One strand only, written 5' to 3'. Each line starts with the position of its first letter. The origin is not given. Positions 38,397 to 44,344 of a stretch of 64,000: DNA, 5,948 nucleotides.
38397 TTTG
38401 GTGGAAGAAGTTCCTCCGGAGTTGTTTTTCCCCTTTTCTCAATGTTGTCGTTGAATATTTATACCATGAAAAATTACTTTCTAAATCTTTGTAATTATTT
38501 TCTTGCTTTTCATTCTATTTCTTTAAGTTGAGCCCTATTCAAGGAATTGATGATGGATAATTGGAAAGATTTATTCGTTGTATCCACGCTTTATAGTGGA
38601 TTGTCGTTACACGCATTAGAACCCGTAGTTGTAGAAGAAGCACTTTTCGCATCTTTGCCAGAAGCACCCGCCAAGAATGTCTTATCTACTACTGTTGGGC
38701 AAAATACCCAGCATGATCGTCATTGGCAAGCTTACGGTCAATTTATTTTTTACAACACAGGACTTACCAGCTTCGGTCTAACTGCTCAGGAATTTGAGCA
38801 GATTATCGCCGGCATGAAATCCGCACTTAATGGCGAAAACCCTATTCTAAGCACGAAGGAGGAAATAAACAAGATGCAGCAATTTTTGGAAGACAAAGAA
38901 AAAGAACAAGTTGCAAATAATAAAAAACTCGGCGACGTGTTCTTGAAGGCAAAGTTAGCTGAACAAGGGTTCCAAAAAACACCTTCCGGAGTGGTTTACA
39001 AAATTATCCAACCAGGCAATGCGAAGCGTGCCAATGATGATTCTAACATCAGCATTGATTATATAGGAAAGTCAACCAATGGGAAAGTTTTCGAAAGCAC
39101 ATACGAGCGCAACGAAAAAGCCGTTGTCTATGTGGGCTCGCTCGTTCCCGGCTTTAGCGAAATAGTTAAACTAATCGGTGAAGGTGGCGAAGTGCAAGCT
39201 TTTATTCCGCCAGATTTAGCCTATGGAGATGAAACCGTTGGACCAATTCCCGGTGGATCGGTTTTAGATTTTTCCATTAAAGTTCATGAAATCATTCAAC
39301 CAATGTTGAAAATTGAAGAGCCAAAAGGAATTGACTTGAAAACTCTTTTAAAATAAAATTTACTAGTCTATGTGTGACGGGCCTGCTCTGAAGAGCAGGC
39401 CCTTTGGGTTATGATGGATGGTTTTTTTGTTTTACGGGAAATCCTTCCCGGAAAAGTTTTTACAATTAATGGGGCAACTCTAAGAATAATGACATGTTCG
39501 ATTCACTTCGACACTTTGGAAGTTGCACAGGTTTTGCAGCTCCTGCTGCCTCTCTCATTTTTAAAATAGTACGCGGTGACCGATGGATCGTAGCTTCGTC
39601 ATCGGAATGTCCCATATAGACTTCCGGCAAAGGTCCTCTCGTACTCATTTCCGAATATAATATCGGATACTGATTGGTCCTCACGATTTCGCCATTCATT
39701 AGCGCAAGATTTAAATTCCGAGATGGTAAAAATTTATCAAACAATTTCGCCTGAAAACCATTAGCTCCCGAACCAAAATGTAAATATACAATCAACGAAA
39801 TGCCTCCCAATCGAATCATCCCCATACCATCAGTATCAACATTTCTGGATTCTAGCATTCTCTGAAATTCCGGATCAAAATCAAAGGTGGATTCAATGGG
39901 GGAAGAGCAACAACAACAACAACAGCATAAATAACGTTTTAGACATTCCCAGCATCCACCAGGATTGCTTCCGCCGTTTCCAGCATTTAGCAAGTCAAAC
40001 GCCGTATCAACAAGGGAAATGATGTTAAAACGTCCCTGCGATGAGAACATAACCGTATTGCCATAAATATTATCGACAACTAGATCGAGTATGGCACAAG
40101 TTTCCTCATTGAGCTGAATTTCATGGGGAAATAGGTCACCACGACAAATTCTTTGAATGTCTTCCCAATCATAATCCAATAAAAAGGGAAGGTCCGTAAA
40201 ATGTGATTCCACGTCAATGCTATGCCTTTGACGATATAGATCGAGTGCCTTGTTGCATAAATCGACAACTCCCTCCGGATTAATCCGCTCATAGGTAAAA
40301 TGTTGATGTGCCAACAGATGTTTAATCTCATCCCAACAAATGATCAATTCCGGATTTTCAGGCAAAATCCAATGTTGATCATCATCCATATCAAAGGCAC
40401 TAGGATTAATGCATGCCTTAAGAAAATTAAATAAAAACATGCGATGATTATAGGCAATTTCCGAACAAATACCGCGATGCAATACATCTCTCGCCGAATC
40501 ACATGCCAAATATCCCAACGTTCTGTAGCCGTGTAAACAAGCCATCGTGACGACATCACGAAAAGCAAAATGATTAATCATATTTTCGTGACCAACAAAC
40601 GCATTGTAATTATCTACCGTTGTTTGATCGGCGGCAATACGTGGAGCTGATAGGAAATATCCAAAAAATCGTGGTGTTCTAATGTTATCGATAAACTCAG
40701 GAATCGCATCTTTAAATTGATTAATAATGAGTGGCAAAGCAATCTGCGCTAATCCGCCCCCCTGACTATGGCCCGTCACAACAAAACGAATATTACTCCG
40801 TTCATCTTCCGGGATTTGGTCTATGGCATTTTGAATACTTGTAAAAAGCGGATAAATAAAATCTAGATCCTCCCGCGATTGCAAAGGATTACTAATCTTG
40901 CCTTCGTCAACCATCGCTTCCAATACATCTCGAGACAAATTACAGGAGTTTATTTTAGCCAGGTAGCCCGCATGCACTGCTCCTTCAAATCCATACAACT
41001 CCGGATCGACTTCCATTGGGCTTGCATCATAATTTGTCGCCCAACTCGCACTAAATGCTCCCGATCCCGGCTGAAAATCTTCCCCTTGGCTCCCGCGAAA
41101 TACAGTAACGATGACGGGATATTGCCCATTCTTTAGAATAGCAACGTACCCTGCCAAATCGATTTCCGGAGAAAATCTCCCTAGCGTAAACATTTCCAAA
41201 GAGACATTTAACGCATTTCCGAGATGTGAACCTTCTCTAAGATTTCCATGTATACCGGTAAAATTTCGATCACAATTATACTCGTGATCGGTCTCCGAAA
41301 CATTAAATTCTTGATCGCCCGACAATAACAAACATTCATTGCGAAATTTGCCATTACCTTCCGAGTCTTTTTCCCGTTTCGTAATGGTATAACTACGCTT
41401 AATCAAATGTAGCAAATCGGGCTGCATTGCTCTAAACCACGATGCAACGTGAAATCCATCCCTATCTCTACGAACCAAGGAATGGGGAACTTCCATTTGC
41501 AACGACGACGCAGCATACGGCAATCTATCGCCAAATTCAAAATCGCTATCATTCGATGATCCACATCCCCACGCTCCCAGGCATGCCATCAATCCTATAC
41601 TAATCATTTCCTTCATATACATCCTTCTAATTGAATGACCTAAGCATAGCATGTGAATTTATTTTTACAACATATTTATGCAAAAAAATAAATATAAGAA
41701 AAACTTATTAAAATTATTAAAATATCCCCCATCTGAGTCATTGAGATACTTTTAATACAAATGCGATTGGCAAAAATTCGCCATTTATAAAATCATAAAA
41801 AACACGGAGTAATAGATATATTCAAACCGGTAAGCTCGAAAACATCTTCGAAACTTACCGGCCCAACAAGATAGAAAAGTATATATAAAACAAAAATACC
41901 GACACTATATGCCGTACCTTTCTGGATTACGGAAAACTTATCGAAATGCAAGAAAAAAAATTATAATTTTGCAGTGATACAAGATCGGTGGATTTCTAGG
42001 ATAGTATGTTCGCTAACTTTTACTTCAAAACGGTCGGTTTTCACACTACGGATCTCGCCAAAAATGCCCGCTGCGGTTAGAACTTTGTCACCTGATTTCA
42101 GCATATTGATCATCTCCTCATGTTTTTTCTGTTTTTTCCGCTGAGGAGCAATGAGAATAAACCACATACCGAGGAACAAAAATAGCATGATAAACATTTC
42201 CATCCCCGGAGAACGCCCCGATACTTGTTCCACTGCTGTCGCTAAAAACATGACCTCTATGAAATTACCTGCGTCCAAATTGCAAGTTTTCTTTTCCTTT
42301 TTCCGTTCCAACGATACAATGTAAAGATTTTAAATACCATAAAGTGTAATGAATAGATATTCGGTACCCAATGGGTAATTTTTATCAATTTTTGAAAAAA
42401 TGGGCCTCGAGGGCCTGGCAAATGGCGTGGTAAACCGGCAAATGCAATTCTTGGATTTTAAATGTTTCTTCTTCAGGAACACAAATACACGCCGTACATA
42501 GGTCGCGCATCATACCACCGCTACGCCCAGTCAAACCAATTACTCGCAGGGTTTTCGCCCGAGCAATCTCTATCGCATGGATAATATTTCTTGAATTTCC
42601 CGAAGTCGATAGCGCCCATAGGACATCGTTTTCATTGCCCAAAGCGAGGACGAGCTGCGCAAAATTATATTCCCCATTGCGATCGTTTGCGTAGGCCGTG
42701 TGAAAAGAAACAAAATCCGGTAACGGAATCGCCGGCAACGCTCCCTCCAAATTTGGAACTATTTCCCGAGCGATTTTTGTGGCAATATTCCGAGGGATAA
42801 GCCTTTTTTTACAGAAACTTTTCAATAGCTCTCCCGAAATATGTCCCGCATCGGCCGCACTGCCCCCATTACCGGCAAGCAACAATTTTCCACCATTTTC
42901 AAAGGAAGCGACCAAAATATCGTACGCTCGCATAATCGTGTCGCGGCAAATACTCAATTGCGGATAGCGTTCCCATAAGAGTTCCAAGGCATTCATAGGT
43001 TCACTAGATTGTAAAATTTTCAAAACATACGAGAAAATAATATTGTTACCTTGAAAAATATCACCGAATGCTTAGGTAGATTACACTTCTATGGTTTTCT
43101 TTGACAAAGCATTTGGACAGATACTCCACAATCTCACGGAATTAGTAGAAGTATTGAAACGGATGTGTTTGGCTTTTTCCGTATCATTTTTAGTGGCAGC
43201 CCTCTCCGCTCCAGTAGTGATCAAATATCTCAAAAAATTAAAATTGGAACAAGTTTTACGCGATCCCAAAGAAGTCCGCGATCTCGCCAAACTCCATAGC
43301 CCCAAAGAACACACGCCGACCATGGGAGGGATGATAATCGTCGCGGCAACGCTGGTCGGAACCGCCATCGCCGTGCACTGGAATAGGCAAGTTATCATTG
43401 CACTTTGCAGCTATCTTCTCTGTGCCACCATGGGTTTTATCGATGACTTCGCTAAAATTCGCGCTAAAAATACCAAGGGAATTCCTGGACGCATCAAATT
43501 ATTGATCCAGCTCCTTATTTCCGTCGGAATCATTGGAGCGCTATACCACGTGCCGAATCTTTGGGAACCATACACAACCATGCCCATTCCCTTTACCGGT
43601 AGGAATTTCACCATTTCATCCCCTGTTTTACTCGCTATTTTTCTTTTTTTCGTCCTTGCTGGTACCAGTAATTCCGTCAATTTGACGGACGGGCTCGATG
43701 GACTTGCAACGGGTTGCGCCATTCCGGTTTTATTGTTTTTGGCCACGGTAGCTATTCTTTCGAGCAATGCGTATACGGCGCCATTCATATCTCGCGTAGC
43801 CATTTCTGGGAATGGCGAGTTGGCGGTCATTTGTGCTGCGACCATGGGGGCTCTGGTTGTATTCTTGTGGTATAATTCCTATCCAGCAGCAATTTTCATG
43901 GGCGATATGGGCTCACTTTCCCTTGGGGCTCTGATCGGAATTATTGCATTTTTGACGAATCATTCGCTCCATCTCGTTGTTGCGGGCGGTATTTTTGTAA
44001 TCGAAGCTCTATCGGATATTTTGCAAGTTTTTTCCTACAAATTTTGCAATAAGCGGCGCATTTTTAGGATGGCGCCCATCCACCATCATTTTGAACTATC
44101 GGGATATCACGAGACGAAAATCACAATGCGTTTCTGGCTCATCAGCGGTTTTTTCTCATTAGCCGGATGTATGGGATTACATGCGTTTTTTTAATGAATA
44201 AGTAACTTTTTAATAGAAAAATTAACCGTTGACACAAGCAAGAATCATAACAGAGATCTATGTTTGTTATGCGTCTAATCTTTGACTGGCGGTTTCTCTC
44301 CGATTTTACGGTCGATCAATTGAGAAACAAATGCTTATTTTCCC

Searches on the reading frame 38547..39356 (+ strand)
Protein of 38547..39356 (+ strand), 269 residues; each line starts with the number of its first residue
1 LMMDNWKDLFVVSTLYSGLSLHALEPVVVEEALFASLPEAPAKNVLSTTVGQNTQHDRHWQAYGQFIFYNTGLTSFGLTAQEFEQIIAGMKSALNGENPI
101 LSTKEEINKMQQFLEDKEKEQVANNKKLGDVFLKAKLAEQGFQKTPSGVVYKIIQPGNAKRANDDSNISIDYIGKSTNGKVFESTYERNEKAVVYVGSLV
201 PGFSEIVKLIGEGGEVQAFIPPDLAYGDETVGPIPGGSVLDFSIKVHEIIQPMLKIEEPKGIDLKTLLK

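Call 10: search_protein_families(library=pfam, proteins=[window:38547-39356:+], max_evalue=0.001)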
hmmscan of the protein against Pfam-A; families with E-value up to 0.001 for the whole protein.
window:38547-39356:+ (269 aa): 2 families
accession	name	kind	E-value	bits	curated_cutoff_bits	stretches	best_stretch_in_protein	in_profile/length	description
PF00254.34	FKBP_C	-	2.5e-17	63.4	21.1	1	160-246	3-93/94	FKBP-type peptidyl-prolyl cis-trans isomerase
PF01346.23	FKBP_N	-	5e-11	43.7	22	1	82-153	24-97/97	Domain amino terminal to FKBP-type peptidyl-prolyl isomerase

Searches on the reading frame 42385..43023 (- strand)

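Call 10: search_protein_families(library=pfam, proteins=[window:42385-43023:-], max_evalue=0.001)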
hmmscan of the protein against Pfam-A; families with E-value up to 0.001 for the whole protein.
window:42385-43023:- (212 aa): 2 families
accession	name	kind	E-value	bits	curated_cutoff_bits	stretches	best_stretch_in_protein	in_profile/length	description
PF13580.11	SIS_2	-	1.6e-18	67.5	27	2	99-166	66-138/138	SIS domain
PF01380.27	SIS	-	1.2e-07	32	25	1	118-188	40-110/131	SIS domain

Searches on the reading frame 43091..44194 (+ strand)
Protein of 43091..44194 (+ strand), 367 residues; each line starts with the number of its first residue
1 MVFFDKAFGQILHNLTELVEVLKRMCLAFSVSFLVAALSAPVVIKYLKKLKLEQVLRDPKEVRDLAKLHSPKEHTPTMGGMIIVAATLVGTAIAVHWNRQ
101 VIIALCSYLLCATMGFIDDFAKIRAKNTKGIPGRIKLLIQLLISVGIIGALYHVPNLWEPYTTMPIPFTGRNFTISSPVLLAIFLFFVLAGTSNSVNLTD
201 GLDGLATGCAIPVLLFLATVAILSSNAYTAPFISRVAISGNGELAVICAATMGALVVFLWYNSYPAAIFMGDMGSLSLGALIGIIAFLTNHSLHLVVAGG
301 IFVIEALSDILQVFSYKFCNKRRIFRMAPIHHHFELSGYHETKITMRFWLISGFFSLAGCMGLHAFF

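Call 10: search_protein_families(library=pfam, proteins=[window:43091-44194:+], max_evalue=0.001)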
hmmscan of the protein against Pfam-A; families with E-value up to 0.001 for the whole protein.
window:43091-44194:+ (367 aa): 1 family
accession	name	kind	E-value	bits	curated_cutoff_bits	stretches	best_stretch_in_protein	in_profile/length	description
PF00953.26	Glycos_transf_4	-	2e-33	116.1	27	1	102-288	2-158/160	Glycosyl transferase family 4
